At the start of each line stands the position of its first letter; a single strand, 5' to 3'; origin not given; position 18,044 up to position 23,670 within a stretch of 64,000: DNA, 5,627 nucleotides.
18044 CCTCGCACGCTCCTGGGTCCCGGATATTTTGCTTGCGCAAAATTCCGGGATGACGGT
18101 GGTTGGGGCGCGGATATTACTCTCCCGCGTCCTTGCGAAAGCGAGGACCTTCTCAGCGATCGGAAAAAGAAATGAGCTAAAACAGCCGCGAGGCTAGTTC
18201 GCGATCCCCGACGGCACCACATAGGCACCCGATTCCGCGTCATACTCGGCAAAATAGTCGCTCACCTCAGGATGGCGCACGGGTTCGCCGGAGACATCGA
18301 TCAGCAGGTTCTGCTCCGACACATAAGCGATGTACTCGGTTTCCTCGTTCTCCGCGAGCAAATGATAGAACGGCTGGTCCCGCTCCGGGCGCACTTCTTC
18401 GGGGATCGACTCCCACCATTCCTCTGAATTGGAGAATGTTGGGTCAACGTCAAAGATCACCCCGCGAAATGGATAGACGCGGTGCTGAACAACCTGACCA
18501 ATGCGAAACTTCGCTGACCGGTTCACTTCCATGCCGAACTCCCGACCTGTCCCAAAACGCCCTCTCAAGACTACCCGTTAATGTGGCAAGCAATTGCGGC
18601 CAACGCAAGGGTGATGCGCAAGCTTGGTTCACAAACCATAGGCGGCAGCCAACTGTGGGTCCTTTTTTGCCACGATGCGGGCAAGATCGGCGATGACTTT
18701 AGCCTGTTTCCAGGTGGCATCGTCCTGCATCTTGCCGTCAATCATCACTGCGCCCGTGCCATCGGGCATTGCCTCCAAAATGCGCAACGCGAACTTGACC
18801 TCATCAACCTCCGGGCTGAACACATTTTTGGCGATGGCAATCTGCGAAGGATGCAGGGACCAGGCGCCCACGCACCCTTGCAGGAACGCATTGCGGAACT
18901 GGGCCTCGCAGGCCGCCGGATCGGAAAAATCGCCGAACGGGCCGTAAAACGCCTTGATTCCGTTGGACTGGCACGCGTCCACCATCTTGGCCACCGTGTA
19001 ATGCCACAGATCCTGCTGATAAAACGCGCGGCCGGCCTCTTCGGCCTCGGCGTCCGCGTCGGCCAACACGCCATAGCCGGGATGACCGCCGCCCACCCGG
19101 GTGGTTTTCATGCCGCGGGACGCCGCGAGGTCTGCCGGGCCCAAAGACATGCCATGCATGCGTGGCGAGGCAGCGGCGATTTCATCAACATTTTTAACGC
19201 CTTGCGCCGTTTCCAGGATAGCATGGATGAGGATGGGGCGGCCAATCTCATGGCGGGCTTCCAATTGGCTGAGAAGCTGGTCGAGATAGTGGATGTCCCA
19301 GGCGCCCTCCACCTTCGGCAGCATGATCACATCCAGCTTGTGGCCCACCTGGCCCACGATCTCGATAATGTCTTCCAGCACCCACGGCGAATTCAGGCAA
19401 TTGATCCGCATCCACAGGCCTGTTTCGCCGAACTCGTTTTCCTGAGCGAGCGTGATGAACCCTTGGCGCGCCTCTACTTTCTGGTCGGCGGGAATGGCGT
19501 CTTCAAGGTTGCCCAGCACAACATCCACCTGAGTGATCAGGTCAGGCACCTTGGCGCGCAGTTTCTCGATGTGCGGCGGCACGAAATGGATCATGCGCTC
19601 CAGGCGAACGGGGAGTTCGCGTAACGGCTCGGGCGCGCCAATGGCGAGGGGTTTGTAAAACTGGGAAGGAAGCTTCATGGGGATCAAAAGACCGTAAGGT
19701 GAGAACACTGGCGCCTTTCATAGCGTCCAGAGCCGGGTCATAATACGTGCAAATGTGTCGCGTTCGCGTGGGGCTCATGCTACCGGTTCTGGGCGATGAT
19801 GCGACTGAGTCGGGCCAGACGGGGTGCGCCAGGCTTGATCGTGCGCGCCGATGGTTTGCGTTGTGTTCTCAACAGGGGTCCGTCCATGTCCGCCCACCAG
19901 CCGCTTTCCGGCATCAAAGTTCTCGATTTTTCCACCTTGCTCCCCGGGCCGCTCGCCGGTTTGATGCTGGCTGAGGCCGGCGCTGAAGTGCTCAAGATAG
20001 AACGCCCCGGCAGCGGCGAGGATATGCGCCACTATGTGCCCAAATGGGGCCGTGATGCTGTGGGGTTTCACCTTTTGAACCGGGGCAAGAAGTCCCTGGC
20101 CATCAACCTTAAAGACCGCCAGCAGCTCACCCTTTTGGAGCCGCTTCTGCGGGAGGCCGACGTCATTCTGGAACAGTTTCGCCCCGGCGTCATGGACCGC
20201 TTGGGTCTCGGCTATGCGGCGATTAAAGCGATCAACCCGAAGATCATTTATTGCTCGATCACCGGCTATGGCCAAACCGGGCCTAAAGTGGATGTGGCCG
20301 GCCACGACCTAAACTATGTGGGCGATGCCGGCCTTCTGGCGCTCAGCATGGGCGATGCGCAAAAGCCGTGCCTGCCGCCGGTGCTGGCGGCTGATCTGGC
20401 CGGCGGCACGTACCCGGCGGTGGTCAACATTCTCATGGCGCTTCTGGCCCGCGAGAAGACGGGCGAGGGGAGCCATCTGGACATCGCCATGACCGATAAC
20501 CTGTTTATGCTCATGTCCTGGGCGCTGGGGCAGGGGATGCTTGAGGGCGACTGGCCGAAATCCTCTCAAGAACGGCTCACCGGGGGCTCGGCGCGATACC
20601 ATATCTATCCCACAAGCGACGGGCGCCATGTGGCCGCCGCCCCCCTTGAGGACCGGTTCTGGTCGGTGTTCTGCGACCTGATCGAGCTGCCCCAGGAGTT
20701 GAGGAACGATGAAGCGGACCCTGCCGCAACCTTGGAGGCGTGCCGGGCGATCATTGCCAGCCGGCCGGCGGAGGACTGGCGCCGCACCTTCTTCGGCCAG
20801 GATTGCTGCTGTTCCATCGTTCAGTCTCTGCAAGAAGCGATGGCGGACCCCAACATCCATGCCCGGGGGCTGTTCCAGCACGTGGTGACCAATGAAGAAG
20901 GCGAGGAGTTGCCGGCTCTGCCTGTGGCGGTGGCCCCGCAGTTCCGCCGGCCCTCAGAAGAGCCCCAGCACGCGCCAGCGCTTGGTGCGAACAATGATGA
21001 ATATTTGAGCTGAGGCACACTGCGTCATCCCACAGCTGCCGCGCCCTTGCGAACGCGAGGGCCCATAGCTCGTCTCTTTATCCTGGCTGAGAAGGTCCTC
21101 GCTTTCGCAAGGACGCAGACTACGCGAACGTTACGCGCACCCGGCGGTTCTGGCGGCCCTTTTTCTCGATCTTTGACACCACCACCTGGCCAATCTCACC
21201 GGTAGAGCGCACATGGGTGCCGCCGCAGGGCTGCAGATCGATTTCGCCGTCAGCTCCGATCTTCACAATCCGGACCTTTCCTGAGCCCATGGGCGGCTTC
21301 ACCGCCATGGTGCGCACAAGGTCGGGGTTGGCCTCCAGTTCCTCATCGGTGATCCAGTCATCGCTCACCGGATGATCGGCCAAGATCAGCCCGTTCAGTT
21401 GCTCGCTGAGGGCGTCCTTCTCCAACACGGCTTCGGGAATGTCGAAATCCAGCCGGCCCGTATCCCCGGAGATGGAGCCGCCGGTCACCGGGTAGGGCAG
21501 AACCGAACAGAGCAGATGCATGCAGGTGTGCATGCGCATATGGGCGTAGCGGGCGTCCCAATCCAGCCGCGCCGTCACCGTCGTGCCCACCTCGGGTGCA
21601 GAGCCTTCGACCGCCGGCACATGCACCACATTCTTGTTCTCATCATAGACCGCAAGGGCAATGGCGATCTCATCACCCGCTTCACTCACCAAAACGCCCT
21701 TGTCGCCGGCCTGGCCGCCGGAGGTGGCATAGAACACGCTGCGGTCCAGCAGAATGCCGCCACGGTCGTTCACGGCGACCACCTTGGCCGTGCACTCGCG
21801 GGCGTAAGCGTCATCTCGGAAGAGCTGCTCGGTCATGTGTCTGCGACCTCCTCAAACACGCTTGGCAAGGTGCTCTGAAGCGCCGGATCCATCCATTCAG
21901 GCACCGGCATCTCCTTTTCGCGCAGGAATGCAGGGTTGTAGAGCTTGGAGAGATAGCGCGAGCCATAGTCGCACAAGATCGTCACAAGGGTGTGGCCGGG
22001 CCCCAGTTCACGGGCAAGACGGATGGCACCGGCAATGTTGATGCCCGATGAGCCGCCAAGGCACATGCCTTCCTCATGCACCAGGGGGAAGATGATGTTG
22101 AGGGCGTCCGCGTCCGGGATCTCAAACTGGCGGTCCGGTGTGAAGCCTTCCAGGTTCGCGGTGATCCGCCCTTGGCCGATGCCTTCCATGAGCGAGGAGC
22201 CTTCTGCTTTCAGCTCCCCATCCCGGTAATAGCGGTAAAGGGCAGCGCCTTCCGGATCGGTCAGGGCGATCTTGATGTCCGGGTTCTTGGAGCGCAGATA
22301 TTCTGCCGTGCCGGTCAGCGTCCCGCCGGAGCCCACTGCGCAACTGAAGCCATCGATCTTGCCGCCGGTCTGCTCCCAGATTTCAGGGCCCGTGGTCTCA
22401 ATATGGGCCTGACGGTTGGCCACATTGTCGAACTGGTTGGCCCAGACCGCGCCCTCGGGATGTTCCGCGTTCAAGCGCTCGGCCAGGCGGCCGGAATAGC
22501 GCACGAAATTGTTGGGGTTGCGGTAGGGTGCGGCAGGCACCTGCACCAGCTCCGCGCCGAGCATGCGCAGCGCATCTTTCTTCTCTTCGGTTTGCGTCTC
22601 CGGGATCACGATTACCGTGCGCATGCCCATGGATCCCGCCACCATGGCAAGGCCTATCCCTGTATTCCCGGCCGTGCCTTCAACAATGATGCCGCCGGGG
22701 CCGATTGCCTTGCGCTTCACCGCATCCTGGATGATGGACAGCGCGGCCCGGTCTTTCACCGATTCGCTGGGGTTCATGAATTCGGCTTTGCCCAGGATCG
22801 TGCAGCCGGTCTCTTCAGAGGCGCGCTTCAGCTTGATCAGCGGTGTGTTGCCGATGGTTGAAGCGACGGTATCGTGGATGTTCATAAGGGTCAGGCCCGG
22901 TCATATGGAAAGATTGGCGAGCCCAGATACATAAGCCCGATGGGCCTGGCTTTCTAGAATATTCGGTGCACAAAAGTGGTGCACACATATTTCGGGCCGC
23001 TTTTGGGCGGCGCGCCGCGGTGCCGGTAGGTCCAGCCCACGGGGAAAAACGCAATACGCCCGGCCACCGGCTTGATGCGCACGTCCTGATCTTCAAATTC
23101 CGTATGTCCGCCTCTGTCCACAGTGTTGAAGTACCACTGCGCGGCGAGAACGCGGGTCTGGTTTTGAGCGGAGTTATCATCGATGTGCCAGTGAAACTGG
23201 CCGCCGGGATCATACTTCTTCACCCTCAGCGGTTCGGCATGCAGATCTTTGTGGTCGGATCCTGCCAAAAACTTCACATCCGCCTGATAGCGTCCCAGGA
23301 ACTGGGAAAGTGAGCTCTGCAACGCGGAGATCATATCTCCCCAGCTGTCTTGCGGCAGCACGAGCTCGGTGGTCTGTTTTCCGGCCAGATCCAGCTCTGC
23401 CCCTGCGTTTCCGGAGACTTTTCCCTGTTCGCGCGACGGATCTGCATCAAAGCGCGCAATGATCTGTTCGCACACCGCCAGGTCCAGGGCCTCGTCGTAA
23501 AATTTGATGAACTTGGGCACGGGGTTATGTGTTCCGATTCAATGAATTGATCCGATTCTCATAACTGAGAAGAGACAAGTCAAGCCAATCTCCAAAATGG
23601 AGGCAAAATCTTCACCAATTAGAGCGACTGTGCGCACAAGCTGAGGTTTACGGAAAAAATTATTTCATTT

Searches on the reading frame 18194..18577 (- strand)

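Call 26: search_protein_families(library=pfam, proteins=[window:18194-18577:-], max_evalue=0.00001)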
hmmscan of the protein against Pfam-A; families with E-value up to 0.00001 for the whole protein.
window:18194-18577:- (127 aa): 1 family
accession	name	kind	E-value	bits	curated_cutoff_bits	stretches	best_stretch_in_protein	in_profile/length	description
PF08755.16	YccV-like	-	2.3e-33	115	22.8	1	22-115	1-100/101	Hemimethylated DNA-binding protein YccV like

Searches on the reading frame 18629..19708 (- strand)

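Call 26: search_protein_families(library=pfam, proteins=[window:18629-19708:-], max_evalue=0.00001)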
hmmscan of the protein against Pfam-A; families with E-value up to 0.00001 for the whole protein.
window:18629-19708:- (359 aa): 2 families
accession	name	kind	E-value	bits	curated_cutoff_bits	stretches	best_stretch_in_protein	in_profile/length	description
PF03328.21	HpcH_HpaI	-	5.6e-25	88.4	25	1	43-206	6-166/221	HpcH/HpaI aldolase/citrate lyase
PF15617.12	C-C_Bond_Lyase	-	1.2e-06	28.4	28.4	0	276-344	247-316/320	C-C_Bond_Lyase of the TIM-Barrel fold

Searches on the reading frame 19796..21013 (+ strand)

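Call 26: search_protein_families(library=pfam, proteins=[window:19796-21013:+], max_evalue=0.00001)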
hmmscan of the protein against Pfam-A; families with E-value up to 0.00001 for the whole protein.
window:19796-21013:+ (405 aa): 1 family
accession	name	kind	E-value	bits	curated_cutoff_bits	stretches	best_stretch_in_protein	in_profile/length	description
PF02515.22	CoA_transf_3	-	3.3e-93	313.2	23.3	1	37-400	1-366/366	CoA-transferase family III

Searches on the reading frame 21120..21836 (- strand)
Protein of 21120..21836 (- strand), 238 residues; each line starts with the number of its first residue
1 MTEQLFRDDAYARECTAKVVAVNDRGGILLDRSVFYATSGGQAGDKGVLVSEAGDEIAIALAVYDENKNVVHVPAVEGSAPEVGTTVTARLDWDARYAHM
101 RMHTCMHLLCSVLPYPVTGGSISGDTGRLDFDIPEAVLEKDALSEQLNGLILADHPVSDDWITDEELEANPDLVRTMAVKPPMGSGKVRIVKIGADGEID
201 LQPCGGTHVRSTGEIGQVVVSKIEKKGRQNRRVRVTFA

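Call 26: search_protein_families(library=pfam, proteins=[window:21120-21836:-], max_evalue=0.00001)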
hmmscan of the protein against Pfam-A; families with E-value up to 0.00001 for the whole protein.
window:21120-21836:- (238 aa): 2 families
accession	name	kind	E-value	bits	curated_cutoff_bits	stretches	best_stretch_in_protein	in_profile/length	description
PF07973.19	tRNA_SAD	-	2.9e-13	50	24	1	188-233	1-43/44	Threonyl and Alanyl tRNA synthetase second additional domain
PF01411.24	tRNA-synt_2c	-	3e-12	46.3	30.3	1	19-94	478-551/552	tRNA synthetases class II (A)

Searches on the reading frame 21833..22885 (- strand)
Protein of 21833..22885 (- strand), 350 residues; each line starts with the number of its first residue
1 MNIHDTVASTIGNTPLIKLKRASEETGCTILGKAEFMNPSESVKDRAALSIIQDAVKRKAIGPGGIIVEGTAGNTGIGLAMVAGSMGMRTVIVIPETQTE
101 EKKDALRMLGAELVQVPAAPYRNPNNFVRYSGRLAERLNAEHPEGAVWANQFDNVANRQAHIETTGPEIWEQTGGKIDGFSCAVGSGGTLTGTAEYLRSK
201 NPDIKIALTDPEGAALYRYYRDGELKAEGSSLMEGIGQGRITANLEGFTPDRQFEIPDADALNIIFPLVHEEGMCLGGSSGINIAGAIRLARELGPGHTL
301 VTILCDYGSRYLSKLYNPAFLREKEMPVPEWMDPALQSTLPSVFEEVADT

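Call 26: search_protein_families(library=pfam, proteins=[window:21833-22885:-], max_evalue=0.00001)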
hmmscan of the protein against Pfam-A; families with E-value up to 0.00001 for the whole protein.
window:21833-22885:- (350 aa): 1 family
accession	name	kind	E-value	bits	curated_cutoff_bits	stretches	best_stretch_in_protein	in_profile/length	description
PF00291.31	PALP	-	1.2e-67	228.7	35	1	9-306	3-295/295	Pyridoxal-phosphate dependent enzyme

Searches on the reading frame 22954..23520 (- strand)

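Call 7: search_protein_families(library=pfam, proteins=[window:22954-23520:-], max_evalue=0.01)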
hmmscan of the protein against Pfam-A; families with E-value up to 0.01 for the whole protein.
window:22954-23520:- (188 aa): 1 family
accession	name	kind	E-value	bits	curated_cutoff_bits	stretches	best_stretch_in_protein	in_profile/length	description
PF13640.12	2OG-FeII_Oxy_3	-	2.2e-13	51.4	27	1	100-185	3-98/98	2OG-Fe(II) oxygenase superfamily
